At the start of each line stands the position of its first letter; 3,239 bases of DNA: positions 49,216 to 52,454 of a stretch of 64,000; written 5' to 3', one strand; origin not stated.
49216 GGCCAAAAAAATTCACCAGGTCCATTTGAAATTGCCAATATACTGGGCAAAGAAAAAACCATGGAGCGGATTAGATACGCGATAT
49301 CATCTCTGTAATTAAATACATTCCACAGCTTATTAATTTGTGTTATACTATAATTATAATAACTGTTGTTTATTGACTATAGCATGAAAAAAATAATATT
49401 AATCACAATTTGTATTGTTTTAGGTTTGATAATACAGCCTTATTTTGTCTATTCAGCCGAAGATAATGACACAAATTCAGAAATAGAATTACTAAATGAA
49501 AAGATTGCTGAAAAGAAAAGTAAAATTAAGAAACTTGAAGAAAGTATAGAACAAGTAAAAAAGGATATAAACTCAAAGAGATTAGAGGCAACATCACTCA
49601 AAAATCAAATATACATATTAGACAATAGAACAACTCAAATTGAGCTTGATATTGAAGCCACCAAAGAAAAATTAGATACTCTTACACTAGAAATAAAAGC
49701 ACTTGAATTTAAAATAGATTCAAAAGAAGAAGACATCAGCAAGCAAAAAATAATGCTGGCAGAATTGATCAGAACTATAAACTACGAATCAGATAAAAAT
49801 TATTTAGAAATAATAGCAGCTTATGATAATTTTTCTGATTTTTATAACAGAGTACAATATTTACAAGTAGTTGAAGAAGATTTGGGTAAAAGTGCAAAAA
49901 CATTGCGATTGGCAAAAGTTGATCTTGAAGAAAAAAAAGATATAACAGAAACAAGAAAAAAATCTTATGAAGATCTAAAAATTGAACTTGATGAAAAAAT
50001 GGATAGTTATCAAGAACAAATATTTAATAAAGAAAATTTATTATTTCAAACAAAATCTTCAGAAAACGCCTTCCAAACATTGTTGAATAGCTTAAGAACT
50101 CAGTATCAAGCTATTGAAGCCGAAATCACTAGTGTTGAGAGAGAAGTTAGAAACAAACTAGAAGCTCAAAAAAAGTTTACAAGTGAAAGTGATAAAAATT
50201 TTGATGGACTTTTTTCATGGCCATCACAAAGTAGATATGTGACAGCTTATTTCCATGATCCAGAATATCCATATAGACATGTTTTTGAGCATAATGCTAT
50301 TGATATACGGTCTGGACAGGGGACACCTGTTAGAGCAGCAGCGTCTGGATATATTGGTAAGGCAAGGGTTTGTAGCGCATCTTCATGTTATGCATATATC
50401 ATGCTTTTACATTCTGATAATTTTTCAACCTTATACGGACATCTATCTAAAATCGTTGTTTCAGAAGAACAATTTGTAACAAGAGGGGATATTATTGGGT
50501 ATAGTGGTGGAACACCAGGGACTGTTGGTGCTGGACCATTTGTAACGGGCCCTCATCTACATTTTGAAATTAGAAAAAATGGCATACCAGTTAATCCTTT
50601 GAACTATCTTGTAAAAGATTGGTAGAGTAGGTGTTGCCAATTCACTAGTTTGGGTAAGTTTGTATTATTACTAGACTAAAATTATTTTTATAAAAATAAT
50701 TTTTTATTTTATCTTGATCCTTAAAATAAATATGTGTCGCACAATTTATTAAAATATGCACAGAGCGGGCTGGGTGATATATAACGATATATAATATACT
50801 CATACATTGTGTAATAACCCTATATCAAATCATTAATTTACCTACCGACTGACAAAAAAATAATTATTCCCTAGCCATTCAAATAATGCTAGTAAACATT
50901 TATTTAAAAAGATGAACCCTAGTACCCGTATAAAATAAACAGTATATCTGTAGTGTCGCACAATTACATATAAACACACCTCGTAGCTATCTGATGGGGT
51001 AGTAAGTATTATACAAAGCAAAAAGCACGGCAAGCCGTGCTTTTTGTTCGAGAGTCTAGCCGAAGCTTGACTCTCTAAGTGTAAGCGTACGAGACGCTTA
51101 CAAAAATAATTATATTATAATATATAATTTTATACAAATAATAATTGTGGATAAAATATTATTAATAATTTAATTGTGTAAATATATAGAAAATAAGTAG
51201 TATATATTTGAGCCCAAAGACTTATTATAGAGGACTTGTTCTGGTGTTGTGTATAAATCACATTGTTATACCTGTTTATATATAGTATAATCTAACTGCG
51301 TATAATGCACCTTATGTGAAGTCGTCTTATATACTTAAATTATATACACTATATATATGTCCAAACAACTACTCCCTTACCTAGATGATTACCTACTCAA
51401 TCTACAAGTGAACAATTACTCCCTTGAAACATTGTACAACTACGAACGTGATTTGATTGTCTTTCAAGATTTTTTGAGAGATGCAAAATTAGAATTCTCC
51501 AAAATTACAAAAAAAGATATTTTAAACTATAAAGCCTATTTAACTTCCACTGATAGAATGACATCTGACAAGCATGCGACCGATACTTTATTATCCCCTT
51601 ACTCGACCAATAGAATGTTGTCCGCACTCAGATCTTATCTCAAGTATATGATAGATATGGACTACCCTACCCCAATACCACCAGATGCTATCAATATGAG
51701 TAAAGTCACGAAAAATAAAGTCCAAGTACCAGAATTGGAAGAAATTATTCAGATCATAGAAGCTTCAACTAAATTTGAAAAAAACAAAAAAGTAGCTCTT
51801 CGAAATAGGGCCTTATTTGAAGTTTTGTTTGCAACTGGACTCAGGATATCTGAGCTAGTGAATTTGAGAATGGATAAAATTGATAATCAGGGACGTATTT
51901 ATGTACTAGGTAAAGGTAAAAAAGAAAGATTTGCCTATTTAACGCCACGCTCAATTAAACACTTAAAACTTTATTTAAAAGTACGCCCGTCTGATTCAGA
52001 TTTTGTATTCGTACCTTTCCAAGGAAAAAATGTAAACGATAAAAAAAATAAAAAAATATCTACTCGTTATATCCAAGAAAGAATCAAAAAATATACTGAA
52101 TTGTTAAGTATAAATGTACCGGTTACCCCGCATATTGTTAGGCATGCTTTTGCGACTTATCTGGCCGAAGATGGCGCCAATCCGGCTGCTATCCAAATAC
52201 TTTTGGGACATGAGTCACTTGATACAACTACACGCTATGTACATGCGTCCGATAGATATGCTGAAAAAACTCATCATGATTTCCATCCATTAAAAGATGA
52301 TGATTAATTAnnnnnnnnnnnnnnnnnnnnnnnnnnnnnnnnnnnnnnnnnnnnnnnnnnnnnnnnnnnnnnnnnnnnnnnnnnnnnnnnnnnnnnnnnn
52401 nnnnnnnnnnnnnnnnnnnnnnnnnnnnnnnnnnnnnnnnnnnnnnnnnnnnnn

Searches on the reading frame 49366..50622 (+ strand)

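Call 75: search_protein_families(library=pfam, proteins=[window:49366-50622:+], max_evalue=0.001)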
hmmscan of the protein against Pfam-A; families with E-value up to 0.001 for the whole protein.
window:49366-50622:+ (419 aa): 2 families
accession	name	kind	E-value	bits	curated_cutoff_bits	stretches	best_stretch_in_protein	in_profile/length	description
PF01551.29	Peptidase_M23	-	5.9e-25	87.7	28.7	1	309-411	3-96/96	Peptidase family M23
PF24568.1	CC_PcsB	-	0.00023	21.4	27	1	117-167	1-52/75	Peptidoglycan hydrolase PcsB, coiled-coil domain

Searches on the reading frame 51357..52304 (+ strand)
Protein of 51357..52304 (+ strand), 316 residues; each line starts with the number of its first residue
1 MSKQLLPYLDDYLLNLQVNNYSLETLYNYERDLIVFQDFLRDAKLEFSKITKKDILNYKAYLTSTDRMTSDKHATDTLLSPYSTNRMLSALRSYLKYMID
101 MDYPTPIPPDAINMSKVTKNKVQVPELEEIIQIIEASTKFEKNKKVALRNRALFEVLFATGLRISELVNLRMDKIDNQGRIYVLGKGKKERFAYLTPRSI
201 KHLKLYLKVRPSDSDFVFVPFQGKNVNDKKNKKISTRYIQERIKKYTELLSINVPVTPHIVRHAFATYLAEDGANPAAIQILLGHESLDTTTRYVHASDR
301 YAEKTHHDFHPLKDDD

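Call 75: search_protein_families(library=pfam, proteins=[window:51357-52304:+], max_evalue=0.001)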
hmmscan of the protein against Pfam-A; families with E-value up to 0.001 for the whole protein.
window:51357-52304:+ (316 aa): 4 families
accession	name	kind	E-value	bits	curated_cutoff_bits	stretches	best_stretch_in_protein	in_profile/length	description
PF00589.27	Phage_integrase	-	2.6e-35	122.2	27.1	1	128-299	6-170/172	Phage integrase family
PF02899.23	Phage_int_SAM_1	-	6.3e-10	39.6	22.3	1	9-99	1-80/83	Phage integrase, N-terminal SAM-like domain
PF13102.12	Phage_int_SAM_5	-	1.9e-08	35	22.3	1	5-103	2-87/98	Phage integrase SAM-like domain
PF13495.12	Phage_int_SAM_4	-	0.00059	20.6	27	1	10-103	3-83/85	Phage integrase, N-terminal SAM-like domain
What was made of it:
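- On MITE: The only mobility gene identified in the window is a tyrosine integrase at 51357-52307 (call 75).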
